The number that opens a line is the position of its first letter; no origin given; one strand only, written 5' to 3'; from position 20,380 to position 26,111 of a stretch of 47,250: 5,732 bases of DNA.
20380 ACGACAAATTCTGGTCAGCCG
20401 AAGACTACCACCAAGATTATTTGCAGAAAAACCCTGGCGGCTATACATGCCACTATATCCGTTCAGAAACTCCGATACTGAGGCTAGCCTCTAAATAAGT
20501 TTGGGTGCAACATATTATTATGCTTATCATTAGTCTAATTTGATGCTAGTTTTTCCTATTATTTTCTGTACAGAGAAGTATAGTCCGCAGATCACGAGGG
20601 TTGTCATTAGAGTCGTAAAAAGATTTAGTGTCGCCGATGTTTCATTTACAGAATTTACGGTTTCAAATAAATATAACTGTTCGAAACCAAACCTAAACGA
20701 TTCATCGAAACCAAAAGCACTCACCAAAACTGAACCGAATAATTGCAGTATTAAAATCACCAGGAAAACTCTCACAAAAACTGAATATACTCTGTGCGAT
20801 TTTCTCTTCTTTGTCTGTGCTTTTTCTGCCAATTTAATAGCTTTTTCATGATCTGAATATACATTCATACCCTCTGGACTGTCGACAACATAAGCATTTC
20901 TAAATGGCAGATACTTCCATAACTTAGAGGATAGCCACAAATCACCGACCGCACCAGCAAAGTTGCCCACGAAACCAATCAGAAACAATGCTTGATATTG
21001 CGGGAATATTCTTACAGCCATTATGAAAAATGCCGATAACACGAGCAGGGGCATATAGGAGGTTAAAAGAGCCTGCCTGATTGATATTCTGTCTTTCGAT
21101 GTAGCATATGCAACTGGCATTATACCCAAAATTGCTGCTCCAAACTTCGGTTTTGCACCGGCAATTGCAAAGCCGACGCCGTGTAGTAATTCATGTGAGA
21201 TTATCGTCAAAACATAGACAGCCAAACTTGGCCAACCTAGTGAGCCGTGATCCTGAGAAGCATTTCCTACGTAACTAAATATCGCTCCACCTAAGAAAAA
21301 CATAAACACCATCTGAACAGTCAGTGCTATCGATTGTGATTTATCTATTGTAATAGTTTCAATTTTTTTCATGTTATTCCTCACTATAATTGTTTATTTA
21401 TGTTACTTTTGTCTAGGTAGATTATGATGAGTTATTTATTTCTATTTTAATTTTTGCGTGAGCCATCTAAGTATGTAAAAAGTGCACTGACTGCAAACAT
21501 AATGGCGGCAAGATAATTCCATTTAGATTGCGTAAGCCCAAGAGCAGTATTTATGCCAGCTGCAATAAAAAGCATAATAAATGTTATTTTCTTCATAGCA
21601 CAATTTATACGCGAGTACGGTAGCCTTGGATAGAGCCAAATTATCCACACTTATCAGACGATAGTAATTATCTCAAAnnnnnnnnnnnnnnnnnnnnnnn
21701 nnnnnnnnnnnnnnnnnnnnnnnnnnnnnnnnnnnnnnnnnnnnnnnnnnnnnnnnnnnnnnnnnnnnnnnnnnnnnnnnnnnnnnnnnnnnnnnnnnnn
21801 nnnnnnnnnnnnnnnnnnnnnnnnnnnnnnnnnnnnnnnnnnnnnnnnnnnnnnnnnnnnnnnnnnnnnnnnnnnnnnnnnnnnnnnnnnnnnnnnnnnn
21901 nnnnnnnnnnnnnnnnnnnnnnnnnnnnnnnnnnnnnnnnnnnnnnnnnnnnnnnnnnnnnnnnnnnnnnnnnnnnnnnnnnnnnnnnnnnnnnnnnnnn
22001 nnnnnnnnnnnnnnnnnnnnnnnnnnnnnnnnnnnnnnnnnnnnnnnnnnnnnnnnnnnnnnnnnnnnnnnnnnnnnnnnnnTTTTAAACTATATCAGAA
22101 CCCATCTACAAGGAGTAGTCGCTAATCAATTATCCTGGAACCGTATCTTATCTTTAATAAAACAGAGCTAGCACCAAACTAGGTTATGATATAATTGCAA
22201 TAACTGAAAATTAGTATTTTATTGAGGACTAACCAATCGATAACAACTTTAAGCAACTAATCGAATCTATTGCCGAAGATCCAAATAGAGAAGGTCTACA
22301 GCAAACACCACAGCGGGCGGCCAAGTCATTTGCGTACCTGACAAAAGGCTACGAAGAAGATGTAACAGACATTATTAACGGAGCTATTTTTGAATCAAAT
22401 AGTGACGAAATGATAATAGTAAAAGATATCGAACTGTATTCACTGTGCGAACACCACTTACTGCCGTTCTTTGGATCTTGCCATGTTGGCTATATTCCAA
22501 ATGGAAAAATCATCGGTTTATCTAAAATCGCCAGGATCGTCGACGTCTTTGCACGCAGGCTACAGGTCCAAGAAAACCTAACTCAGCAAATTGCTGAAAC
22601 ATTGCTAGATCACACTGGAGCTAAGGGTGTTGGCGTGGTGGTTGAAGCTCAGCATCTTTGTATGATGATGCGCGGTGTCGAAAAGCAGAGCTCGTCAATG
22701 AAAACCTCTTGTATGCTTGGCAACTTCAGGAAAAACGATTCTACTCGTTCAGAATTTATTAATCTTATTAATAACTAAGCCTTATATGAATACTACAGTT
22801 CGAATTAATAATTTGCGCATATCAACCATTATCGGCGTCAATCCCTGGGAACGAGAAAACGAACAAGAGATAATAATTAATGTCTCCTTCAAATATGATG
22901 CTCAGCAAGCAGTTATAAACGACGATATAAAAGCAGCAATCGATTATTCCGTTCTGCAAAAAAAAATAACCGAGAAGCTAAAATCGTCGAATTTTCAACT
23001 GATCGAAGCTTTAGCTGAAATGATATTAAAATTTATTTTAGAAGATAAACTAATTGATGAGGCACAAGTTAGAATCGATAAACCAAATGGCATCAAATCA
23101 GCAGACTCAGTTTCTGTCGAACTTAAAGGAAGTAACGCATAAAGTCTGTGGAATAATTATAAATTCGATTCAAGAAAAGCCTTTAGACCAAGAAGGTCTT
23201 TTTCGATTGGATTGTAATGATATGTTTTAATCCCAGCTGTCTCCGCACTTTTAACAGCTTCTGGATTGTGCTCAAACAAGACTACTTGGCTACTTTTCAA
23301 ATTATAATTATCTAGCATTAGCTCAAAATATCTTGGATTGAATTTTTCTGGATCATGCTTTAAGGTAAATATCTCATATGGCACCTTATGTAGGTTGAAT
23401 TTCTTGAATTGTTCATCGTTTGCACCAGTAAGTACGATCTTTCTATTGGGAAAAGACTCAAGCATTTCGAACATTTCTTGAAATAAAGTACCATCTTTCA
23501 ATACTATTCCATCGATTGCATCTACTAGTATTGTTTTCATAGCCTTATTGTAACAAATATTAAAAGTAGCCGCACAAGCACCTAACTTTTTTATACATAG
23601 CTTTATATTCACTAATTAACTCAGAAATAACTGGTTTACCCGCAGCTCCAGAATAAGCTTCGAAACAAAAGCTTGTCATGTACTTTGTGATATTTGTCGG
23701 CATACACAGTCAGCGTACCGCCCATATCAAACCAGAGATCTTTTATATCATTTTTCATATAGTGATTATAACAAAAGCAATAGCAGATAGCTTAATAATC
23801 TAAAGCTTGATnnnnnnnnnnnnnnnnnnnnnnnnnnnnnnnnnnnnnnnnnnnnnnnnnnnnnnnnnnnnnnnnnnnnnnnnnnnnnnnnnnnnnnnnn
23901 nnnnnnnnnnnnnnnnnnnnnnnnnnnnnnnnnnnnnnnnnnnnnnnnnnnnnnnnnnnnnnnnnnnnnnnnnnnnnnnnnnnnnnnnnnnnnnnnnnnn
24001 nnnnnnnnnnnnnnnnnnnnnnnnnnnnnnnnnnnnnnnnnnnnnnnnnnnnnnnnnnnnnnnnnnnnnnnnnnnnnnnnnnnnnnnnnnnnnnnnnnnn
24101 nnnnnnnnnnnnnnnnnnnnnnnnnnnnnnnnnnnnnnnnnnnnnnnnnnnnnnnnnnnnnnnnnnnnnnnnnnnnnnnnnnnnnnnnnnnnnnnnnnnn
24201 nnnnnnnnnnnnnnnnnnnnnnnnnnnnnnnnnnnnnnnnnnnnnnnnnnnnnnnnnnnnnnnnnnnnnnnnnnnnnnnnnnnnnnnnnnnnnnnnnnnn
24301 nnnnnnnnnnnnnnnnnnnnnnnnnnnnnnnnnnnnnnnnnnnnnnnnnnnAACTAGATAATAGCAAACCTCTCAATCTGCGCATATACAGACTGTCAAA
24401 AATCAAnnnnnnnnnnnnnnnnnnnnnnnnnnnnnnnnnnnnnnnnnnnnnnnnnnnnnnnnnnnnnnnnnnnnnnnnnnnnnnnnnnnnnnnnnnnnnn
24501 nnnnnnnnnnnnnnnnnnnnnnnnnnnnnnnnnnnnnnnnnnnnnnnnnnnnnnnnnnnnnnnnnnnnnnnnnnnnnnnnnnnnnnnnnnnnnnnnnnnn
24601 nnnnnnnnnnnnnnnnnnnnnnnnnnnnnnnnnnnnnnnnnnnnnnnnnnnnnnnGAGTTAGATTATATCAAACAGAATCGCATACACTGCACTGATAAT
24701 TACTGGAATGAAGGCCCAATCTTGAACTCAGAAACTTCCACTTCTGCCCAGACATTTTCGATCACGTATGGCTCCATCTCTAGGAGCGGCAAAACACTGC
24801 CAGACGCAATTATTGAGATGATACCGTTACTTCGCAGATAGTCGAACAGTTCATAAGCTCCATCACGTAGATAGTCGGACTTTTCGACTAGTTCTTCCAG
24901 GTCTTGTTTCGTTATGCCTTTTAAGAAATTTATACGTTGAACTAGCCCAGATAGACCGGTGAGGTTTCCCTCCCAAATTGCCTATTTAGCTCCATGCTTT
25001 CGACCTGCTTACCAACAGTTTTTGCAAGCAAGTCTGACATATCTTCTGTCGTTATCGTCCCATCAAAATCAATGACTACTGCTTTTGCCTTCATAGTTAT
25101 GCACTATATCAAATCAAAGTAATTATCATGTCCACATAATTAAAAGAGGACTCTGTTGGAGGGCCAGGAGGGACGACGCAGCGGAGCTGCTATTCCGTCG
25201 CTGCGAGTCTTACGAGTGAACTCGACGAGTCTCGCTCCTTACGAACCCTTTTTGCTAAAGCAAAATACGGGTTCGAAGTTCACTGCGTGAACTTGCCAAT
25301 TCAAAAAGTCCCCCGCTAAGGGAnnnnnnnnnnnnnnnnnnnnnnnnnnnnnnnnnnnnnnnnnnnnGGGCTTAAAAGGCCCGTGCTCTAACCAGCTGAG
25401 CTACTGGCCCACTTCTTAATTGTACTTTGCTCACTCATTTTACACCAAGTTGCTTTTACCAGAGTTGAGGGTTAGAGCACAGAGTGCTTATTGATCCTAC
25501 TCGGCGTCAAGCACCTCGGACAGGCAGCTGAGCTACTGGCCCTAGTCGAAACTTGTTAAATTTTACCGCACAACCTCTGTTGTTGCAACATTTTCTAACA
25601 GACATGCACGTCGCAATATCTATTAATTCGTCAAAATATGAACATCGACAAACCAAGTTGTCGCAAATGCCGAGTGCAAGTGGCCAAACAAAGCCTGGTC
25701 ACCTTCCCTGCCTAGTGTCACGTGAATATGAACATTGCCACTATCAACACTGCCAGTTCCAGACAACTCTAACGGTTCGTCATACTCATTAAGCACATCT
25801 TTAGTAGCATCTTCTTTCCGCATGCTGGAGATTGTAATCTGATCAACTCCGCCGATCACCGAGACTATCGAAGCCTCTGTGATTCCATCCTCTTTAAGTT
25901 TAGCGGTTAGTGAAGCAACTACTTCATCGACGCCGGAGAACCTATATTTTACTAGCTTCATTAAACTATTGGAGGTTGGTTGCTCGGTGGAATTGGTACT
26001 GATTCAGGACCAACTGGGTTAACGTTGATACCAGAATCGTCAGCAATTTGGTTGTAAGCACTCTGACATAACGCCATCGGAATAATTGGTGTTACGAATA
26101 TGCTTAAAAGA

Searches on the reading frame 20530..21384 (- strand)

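Call 97: search_protein_families(library=pfam, max_evalue=0.001, proteins=[window:20530-21384:-])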
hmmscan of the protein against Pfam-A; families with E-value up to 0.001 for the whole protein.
window:20530-21384:- (284 aa): 1 family
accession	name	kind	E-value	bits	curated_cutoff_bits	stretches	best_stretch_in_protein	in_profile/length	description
PF11667.14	DUF3267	-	2.9e-18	66.6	27.1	1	58-158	2-103/108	Putative zincin peptidase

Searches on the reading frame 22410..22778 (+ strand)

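Call 97: search_protein_families(library=pfam, max_evalue=0.001, proteins=[window:22410-22778:+])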
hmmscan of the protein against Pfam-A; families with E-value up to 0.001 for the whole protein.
window:22410-22778:+ (122 aa): 2 families
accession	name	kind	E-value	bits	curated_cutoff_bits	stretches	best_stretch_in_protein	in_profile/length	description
PF01227.27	GTP_cyclohydroI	-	6.2e-58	195.6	27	1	1-120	59-178/179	GTP cyclohydrolase I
PF14489.11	QueF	-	0.00013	22.6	27.3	1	19-75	1-57/81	QueF-like protein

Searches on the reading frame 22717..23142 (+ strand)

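Call 97: search_protein_families(library=pfam, max_evalue=0.001, proteins=[window:22717-23142:+])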
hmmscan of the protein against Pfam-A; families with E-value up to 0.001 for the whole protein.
window:22717-23142:+ (141 aa): 1 family
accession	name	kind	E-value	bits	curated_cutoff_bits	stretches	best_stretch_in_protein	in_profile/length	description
PF02152.23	FolB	-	1.3e-30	106.7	31.8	1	28-136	1-112/113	Dihydroneopterin aldolase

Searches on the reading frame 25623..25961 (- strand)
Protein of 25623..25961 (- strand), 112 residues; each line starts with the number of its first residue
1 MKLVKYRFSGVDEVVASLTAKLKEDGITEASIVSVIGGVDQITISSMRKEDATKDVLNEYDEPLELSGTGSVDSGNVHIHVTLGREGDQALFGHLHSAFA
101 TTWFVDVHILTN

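Call 97: search_protein_families(library=pfam, max_evalue=0.001, proteins=[window:25623-25961:-])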
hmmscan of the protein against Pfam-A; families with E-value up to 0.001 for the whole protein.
window:25623-25961:- (112 aa): 1 family
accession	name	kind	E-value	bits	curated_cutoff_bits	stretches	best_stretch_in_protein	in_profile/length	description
PF03479.20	PCC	-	1.3e-13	51.7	25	1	11-109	10-112/117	Plants and Prokaryotes Conserved (PCC) domain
